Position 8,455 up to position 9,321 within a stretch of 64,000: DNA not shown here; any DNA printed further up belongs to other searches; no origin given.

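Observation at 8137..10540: Four-gene cassette of DUF2589-like paralogs: an uncharacterised, possibly self-assembling system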

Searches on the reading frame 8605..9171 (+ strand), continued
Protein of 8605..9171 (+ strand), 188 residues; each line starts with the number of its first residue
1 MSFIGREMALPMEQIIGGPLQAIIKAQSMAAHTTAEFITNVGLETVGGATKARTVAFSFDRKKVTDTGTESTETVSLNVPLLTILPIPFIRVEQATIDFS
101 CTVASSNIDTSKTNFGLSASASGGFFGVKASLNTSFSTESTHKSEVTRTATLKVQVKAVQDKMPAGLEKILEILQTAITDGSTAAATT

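Call 64: search_solved_structures(query=A4, max_evalue=10, show_alignments=3)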
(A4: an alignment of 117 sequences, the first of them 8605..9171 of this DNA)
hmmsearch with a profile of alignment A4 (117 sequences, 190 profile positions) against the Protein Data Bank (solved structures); distinct sequences matched with E-value up to 10: 2.
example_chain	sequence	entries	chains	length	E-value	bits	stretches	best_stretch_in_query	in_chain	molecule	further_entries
9hmi_A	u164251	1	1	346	1.4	12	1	90-140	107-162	Integrin alpha-5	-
9hmh_A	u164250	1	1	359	1.4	12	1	90-140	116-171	Integrin alpha-5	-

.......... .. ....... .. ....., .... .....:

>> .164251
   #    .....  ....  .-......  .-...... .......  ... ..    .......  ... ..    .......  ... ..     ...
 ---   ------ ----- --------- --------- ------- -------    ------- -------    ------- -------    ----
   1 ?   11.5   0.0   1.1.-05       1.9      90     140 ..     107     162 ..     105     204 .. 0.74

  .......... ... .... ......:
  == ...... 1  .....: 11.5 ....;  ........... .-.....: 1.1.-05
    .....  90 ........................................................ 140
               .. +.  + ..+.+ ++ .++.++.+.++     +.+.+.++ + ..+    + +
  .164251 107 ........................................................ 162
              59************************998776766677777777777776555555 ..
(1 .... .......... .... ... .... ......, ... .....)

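Call 66: predict_structure(alignment_id=A4)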
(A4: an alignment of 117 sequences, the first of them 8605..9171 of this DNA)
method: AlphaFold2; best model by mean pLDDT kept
length: 188 residues; sequences in the alignment: 117
mean_pLDDT: 70.6   pTM: 0.49
mean pLDDT of the five models: 70.6, 66.5, 65.2, 64.3, 64.3
residues with pLDDT >= 90: 16; 70-90: 106; 50-70: 25; < 50: 41
segments of 3 or more residues with pLDDT < 50: 109-140, 183-188
pLDDT, mean of each block of 10 residues (from residue 1): 56 80 89 91 89 87 76 84 85 84 60 41 39 37 60 84 74 74 45
secondary structure, 60 per line:
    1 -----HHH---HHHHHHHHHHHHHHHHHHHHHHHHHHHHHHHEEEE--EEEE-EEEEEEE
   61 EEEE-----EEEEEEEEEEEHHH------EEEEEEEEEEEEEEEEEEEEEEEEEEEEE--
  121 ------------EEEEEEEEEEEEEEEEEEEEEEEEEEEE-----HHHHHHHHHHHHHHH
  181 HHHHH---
elements in order: H12-42 E43-46 E49-52 E54-64 E70-80 E90-118 E133-160 H166-185

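Call 69: fold_search(model_id=the predicted structure, library=pdb)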
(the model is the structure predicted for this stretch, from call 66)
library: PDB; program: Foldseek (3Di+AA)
matches with E <= 10: 127; with E <= 0.001: 0
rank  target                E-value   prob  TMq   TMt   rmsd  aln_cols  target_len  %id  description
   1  8yb6_B                1.1e+00  0.04  0.14  0.11  34.2       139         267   12  Type I-EHNH Cascade complex (released 2024-07-31)
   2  9a67_A                1.2e+00  0.06  0.14  0.06  22.2       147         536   16  Integrative model of FLIF-YLXF by crosslinking MS and deep learning (released 2024-09-18)
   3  9jxs_D                1.7e+00  0.02  0.13  0.11  33.5       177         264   11  Cryo-EM structure of Cas5-HNH Cascade bound with dsDNA (released 2024-12-11)
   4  9bli_B                2.1e+00  0.02  0.10  0.08  33.1       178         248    9  Crystal structure of Actin capping protein in complex with a fragment of Legionella pneumophila RavB (released 2025-05-07)
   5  5jtw_B                2.8e+00  0.03  0.13  0.05  28.7       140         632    6  Crystal structure of complement C4b re-refined using iMDFF (released 2016-08-10)
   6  6ov6_A                2.9e+00  0.08  0.17  0.14  14.2        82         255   15  CRYSTALLOGRAPHIC STRUCTURE OF THE C24 PROTEIN FROM THE ANTARCTIC MICROORGANISM BIZIONIA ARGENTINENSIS (released 2020-08-05)
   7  7cg0_g                2.9e+00  0.06  0.13  0.17  22.6        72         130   18  Cryo-EM structure of the flagellar proximal rod with FliF peptides from Salmonella (released 2021-04-28)
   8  7pdz_F                2.9e+00  0.05  0.18  0.13  34.5       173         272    8  Structure of capping protein bound to the barbed end of a cytoplasmic actin filament (released 2021-09-01)
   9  1aup                  2.9e+00  0.05  0.16  0.09  10.8        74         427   14  GLUTAMATE DEHYDROGENASE (released 1998-03-18)
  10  7f79_B                2.9e+00  0.04  0.15  0.08  17.9        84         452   15  Crystal structure of glutamate dehydrogenase 3 from Candida albicans in complex with alpha-ketoglutarate and NADPH (released 2021-07-21)
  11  3aa0_B                2.9e+00  0.02  0.10  0.08  32.9       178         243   11  Crystal structure of Actin Capping Protein in complex with the Cp-binding motif derived from CARMIL (released 2010-08-04)
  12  8f8q_G                3.3e+00  0.05  0.17  0.13  33.4       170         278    8  Cryo-EM structure of the CapZ-capped barbed end of F-actin (released 2023-06-07)
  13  3aaa_B                3.3e+00  0.01  0.09  0.07  30.4       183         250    8  Crystal Structure of Actin capping protein in complex with V-1 (released 2010-08-04)
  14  8egr_I                3.5e+00  0.09  0.21  0.16  27.2       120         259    9  Upper tail structure of Staphylococcus phage Andhra (released 2022-12-14)
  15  7ds4_B                3.5e+00  0.01  0.10  0.08  27.5       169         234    8  Crystal structure of actin capping protein in complex with twinflin-1 C-terminus tail F323K mutant (released 2021-03-03)
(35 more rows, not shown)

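Call 76: search_protein_families(library=padloc, alignment_id=A3, max_evalue=1e-10)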
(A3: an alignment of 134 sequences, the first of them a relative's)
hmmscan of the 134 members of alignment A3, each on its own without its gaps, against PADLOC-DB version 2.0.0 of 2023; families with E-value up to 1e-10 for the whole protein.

A. member 1, L001:10082-10609:+ (175 aa): 0 families

B. families by the number of members that match (of 134 scanned): 34 families (the first 25 are shown)
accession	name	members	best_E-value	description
PDLC04135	mad3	2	5.2e-138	mads_3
PDLC04140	mad8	2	1.4e-61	mads_8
PDLC03878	NsnB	2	2e-21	-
PDLC02980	AriA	2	7.4e-21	-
PDLC04175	HEC-01A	2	5.7e-17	-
PDLC02914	ATPase-Toprim_I-B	2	5.8e-14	-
PDLC04242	PDC-M01A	2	7.1e-13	-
PDLC04182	HEC-01A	2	4.3e-12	-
PDLC05014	PDC-S41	1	9.9e-283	-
PDLC01995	RtcR_PspF2--CARF_AAA_HTH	1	1.9e-81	-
PDLC01097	C3a214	1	2.3e-65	GlgB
PDLC01994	RtcR_PspF1--CARF_AAA_HTH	1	1.9e-44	-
PDLC01993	RtcR--CARF_AAA_HTH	1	2.5e-43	-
PDLC03247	MTase_II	1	2.3e-31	Type II methyltransferase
PDLC02373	dCTPase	1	4.5e-30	-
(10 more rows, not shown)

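Call 77: fold_search(model_id=the predicted structure, library=viral)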
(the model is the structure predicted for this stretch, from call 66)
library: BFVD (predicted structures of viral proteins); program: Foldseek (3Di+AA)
matches with E <= 10: 241; with E <= 0.001: 1
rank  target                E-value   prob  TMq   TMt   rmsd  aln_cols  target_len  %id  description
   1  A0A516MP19            5.8e-11  1.00  0.57  0.60   8.7       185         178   34  (no name in the UniProt tables at hand)
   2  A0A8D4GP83            1.9e-02  0.25  0.15  0.16  26.7       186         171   13  (no name in the UniProt tables at hand)
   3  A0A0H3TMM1            2.4e-02  0.35  0.18  0.09  23.2       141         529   16  (no name in the UniProt tables at hand)
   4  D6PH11                9.7e-02  0.51  0.19  0.33   9.5        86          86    7  (no name in the UniProt tables at hand)
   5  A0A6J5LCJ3            3.1e-01  0.18  0.13  0.24   9.6        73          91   14  Uncharacterized protein [uncultured Caudovirales phage]
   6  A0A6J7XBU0            3.1e-01  0.07  0.13  0.06  37.5       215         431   12  Uncharacterized protein [uncultured Caudovirales phage]
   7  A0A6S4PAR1            3.5e-01  0.15  0.21  0.19  19.3       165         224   14  Gp165 [uncultured phage_MedDCM-OCT-S37-C6]
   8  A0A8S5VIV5            3.7e-01  0.06  0.15  0.12  40.8       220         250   10  Lower collar protein [Podoviridae sp. ct9H612]
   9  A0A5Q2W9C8            4.5e-01  0.23  0.15  0.24  25.9       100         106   10  (no name in the UniProt tables at hand)
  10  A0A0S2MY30            4.5e-01  0.20  0.19  0.20  10.8        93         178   10  Lower collar protein [Enterococcus phage vB_EfaP_IME195]
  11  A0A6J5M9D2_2          4.7e-01  0.04  0.09  0.03  26.0       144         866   12  Uncharacterized protein [uncultured Caudovirales phage]
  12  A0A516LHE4            5.3e-01  0.10  0.15  0.21  25.0       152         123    8  (no name in the UniProt tables at hand)
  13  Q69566                5.6e-01  0.44  0.20  0.10   8.1        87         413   13  (no name in the UniProt tables at hand)
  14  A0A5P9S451            6.0e-01  0.35  0.22  0.17  12.0       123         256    7  Uncharacterized protein [Human betaherpesvirus 6]
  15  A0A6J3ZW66            6.0e-01  0.16  0.15  0.29  13.2        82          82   10  DNA polymerase clamp loader subunit [Enterobacteria phage T2]
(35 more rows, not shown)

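Call 87: search_protein_families(library=pfam, proteins=[L038:7839-8369:+, L016:6565-7443:+, L088:10951-11634:+, L087:5083-5655:+, L042:8227-8721:+, L090:5953-6915:+, L090:7024-7743:+], max_evalue=0.1)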
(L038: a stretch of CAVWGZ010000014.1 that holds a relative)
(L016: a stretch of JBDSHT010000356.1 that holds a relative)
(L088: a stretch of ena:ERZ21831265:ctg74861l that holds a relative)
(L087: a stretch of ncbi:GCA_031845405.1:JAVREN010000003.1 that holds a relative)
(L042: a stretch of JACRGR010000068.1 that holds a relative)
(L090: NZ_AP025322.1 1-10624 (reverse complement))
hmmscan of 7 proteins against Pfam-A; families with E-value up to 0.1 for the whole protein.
L038:7839-8369:+ (176 aa): 6 families
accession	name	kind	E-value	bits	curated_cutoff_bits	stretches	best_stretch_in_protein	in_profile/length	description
PF12802.13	MarR_2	-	2.2e-05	25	27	1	112-164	2-54/61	MarR family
PF19121.6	DUF5805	-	0.0099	16.7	28.5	0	107-161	5-59/67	Family of unknown function (DUF5805)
PF08100.18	Dimerisation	-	0.012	15.9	25.6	1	120-166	30-76/93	O-methyltransferase dimerisation domain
PF09339.16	HTH_IclR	-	0.017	15.3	22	1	119-159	7-47/52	IclR helix-turn-helix domain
PF20024.5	DUF6432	-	0.03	15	29.6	1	115-171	12-69/97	Family of unknown function (DUF6432)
PF00392.27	GntR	-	0.031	14.4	27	1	118-167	11-61/64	Bacterial regulatory proteins, gntR family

L016:6565-7443:+ (292 aa): 3 families
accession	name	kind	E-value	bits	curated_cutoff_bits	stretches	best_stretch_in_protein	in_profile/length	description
PF00112.29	Peptidase_C1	-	2.9e-17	63.9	20.7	1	50-248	15-205/220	Papain family cysteine protease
PF13529.12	Peptidase_C39_2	-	0.0037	18.3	24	1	132-233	47-143/143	Peptidase_C39 like family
PF03051.21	Peptidase_C1_2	-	0.014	14.7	22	1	213-249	361-401/438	Peptidase C1-like family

L088:10951-11634:+ (227 aa): 2 families
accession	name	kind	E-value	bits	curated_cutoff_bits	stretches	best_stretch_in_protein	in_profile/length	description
PF01374.23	Glyco_hydro_46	-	1.2e-13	51.7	27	1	14-214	2-207/210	Glycosyl hydrolase family 46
PF00618.25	RasGEF_N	-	0.088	13.5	28.3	0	138-179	30-73/106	RasGEF N-terminal motif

L087:5083-5655:+ (190 aa): 0 families

L042:8227-8721:+ (164 aa): 2 families
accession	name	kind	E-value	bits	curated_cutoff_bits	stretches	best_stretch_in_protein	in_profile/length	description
PF24441.1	DUF7560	-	0.007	16.5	27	0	125-138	8-21/44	Family of unknown function (DUF7560)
PF06055.17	ExoD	-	0.092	12.5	23.8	0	98-154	48-104/180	Exopolysaccharide synthesis, ExoD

L090:5953-6915:+ (320 aa): 3 families
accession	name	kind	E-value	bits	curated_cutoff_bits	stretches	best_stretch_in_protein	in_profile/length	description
PF11655.13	DUF2589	-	1.7e-28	100.4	23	1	19-189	1-153/154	Protein of unknown function (DUF2589)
PF02369.22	Big_1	-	0.00017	22.1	34.9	1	228-285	19-70/93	Bacterial Ig-like domain (group 1)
PF13332.12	Fil_haemagg_2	-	0.076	13.6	22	0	103-154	59-113/170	Hemagglutinin repeat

L090:7024-7743:+ (239 aa): 2 families
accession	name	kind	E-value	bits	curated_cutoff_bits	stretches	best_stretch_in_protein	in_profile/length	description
PF22913.1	NBAS_11th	-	0.032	14.7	27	0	53-101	12-60/125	NBAS subunit of NRZ tethering complex, C-terminal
PF07655.18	Secretin_N_2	-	0.051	14.5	23.4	0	50-90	52-85/91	Secretin N-terminal domain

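Call 89: search_protein_families(library=pfam, proteins=[L016:7607-7906:+, L082:7966-8877:+, L016:5114-5941:+, L085:10694-11269:+], max_evalue=0.1)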
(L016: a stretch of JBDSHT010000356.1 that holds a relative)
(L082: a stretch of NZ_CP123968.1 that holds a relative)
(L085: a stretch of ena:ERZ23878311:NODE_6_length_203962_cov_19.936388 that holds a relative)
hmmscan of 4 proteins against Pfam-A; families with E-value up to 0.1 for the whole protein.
L016:7607-7906:+ (99 aa): 1 family
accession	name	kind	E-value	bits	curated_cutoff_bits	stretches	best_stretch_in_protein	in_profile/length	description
PF09394.16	Inhibitor_I42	-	7.9e-18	65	27.2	1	6-92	2-87/91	Chagasin family peptidase inhibitor I42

L082:7966-8877:+ (303 aa): 2 families
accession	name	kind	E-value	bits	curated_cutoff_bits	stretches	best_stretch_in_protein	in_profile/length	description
PF00112.29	Peptidase_C1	-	9.6e-13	49.2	20.7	1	58-273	2-201/220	Papain family cysteine protease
PF13529.12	Peptidase_C39_2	-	0.099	13.6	24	0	184-242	89-138/143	Peptidase_C39 like family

L016:5114-5941:+ (275 aa): 1 family
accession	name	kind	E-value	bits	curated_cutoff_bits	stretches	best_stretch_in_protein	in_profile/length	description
PF24894.1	Hexapep_GlmU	-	0.058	14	23.3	0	209-264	18-73/104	GlmU-like, C-terminal hexapeptide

L085:10694-11269:+ (191 aa): 0 families

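Call 95: search_solved_structures(query=A7, max_evalue=10)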
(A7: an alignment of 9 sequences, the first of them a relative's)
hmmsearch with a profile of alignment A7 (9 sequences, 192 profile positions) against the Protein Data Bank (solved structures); distinct sequences matched with E-value up to 10: 5.
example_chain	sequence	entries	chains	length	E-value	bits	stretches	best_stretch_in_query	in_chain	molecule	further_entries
9na8_D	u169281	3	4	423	0.075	16.1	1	94-149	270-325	AUGMIN subunit 4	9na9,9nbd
7bqb_A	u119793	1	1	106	0.68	12.9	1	102-164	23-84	NF6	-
2rbd_A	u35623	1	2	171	0.7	12.9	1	144-188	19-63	BH2358 protein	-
7v6e_A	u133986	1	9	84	1.1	12.2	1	81-113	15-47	DNAation factor-related protein 3, isoform A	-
4a0s_A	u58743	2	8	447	1.8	11.5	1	70-135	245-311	OCTENOYL-COA REDUCTASE/CARBOXYLASE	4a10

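Call 96: search_protein_families(library=ncbifam, alignment_id=A7, max_evalue=1)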
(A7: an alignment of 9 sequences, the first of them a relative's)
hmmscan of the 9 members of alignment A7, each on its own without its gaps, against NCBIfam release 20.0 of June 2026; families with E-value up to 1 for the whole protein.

A. member 1, L035:7339-7932:+ (197 aa): 1 family
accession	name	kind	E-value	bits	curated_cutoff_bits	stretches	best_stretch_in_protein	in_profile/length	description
TIGR01837.1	PHA_granule_1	subfamily_domain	0.12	12.5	94.7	1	76-121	27-73/118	poly(hydroxyalkanoate) granule-associated protein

B. families by the number of members that match (of 9 scanned): 3 families
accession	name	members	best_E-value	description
TIGR04375.1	cyano_w_EgtBD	1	0.014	hercynine metabolism protein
TIGR01837.1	PHA_granule_1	1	0.12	poly(hydroxyalkanoate) granule-associated protein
NF040637.1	CatA_like_2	1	0.12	CatA-like O-acetyltransferase, family 2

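Call 101: get_annotated_region(hit=H1, flank=4000)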
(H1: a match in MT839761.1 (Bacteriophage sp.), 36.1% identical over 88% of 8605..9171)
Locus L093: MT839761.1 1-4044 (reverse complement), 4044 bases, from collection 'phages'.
description: UNVERIFIED: Bacteriophage sp. clone scaffold_11738 genomic sequence.
organism: Bacteriophage sp. (NCBI taxid 38018)
taxonomy: Viruses
host: -; source: human fecal samples; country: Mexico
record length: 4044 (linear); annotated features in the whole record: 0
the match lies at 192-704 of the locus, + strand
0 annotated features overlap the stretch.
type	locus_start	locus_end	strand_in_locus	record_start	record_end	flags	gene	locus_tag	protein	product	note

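Call 104: search_protein_families(library=pfam, alignment_id=A8, max_evalue=0.00001)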
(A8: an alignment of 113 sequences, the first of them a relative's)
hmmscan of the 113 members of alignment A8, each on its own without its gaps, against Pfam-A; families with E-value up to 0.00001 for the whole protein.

A. member 1, L001:3875-4984:- (369 aa): 1 family
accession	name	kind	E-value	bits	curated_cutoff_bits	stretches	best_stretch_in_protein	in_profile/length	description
PF03929.21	PepSY_TM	-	3.1e-49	168.8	28.8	1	7-360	1-293/295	PepSY-associated TM region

B. families by the number of members that match (of 113 scanned): 126 families (the first 25 are shown)
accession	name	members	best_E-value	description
PF10728.14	DUF2520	3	4.6e-38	Domain of unknown function (DUF2520)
PF10727.15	Rossmann-like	3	1.1e-12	Rossmann-like domain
PF07719.23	TPR_2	3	2.3e-11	Tetratricopeptide repeat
PF03807.23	F420_oxidored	3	1.1e-09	NADP oxidoreductase coenzyme F420-dependent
PF01019.26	G_glu_transpept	2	5.4e-159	Gamma-glutamyltranspeptidase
PF02618.21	YceG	2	5.7e-78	YceG-like family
PF03631.20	Virul_fac_BrkB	2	1.2e-47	Virulence factor BrkB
PF13424.12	TPR_12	2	1.3e-19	Tetratricopeptide repeat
PF19872.4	DUF6345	2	2.3e-14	Family of unknown function (DUF6345)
PF12838.12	Fer4_7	2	7.8e-10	4Fe-4S dicluster domain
PF00037.32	Fer4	2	2.1e-09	4Fe-4S binding domain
PF13237.11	Fer4_10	2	2.7e-09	4Fe-4S dicluster domain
PF13187.11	Fer4_9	2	2.6e-07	4Fe-4S dicluster domain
PF01139.22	RtcB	1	6.5e-110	tRNA-splicing ligase RtcB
PF03186.18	CobD_Cbib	1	7.1e-88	CobD/Cbib protein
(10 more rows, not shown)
